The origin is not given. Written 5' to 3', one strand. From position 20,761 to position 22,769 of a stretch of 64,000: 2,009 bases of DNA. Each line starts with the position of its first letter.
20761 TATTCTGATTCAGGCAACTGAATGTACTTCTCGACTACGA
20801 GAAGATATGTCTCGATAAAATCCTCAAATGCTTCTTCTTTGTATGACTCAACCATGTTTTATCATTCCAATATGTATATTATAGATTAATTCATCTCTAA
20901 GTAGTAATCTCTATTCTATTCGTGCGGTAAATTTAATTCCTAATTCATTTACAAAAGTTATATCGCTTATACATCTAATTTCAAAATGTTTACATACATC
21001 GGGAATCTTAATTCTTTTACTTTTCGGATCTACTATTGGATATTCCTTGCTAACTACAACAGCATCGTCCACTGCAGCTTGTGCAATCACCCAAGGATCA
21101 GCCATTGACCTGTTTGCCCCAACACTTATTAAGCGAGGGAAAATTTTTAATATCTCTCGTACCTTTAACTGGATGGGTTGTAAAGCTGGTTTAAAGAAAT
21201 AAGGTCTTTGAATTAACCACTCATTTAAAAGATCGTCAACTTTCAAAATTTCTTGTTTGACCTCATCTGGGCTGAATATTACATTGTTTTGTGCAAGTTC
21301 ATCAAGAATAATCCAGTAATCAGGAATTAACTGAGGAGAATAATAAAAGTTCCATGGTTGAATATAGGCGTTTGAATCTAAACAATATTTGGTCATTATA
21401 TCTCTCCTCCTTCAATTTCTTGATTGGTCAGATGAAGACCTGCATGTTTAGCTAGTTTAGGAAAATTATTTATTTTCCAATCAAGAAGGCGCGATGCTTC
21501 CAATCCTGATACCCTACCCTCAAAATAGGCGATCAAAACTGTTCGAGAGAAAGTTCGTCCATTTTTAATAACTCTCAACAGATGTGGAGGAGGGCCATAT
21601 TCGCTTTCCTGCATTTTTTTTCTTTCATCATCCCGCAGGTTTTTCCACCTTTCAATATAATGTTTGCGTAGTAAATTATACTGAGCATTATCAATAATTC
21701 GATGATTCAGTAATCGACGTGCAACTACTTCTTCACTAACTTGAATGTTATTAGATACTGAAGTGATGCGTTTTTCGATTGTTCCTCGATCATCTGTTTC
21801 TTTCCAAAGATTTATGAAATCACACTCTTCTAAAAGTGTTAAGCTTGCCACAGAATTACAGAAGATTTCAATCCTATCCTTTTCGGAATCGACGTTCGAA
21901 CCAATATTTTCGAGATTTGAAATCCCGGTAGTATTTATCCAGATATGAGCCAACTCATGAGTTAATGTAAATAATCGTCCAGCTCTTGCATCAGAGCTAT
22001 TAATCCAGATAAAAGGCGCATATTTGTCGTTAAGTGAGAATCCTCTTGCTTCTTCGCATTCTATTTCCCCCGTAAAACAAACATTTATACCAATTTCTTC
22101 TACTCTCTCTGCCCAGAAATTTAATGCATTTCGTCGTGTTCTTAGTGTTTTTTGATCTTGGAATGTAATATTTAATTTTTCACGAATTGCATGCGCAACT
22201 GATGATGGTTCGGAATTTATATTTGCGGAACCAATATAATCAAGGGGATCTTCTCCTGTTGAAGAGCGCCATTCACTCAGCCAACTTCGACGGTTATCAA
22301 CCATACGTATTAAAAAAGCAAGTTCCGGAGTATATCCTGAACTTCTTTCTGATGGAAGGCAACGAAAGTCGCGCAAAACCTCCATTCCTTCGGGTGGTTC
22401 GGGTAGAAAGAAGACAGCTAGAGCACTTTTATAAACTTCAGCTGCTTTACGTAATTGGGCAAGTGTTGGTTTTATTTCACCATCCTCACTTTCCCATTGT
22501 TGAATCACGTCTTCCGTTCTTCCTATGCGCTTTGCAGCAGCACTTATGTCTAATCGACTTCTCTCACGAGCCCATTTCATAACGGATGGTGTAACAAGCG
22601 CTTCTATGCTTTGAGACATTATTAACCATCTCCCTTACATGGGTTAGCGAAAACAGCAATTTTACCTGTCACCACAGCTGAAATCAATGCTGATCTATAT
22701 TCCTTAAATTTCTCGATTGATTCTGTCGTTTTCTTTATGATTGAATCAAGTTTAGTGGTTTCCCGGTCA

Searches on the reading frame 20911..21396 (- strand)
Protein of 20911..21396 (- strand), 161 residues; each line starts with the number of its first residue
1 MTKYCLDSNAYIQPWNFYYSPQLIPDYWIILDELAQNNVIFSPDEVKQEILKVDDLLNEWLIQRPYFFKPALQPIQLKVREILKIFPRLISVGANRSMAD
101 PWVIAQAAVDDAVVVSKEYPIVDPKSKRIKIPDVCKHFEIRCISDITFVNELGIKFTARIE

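Call 18: search_protein_families(library=pfam, proteins=[window:20911-21396:-], max_evalue=0.01)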
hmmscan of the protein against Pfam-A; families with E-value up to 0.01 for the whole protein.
window:20911-21396:- (161 aa): 1 family
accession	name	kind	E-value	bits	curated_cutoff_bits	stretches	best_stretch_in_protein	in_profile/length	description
PF14367.12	DUF4411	-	3.7e-40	137.8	23.5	1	4-156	1-159/159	Domain of unknown function (DUF4411)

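Call 66: search_protein_families(library=padloc, proteins=[window:20911-21396:-], max_evalue=0.00001)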
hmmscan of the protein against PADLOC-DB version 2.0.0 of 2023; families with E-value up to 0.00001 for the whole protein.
window:20911-21396:- (161 aa): 0 families

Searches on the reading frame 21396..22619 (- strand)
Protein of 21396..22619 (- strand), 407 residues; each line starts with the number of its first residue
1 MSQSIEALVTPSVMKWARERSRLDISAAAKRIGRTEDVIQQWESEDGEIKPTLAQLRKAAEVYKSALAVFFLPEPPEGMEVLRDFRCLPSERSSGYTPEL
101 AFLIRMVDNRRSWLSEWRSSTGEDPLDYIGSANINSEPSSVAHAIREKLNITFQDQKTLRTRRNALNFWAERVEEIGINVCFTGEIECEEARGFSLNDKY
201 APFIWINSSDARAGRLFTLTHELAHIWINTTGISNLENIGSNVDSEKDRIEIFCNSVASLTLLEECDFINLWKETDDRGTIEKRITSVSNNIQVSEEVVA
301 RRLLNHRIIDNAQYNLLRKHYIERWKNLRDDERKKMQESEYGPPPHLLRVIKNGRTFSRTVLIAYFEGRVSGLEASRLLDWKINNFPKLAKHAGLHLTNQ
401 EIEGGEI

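Call 18: search_protein_families(library=pfam, proteins=[window:21396-22619:-], max_evalue=0.01)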
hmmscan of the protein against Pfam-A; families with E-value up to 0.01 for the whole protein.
window:21396-22619:- (407 aa): 3 families
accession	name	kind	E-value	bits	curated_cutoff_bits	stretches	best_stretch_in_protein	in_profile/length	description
PF06114.19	Peptidase_M78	-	6.3e-13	49.1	22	1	175-303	3-122/123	IrrE N-terminal-like domain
PF13560.12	HTH_31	-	0.00013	22.6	27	1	15-64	7-55/64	Helix-turn-helix domain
PF01381.28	HTH_3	-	0.0023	18.4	23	1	15-66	2-51/55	Helix-turn-helix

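Call 66: search_protein_families(library=padloc, proteins=[window:21396-22619:-], max_evalue=0.00001)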
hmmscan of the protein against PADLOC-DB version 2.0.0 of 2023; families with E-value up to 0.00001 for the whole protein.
window:21396-22619:- (407 aa): 9 families
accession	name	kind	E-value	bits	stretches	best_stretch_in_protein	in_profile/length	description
PDLC03949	RmrA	-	1e-11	42.3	1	9-323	2-282/363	-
PDLC03952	RmrA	-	2.1e-09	34.7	0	173-322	178-318/395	-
PDLC03954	RmrA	-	2.9e-08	31.1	1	172-268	165-257/380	-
PDLC04776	PDC-M69B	-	1.6e-07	29.3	1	186-319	52-187/272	-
PDLC04141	capP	-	2.5e-07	28.4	1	191-305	43-152/242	capP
PDLC03947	RmrA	-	2.5e-07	27.8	0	8-92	10-92/383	-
PDLC03946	RmrA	-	2.1e-06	24.7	1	14-315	7-276/357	-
PDLC03945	RmrA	-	6.3e-06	23.6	0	141-315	145-302/394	-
PDLC03948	RmrA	-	7.6e-06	23.1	0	17-326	16-310/397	-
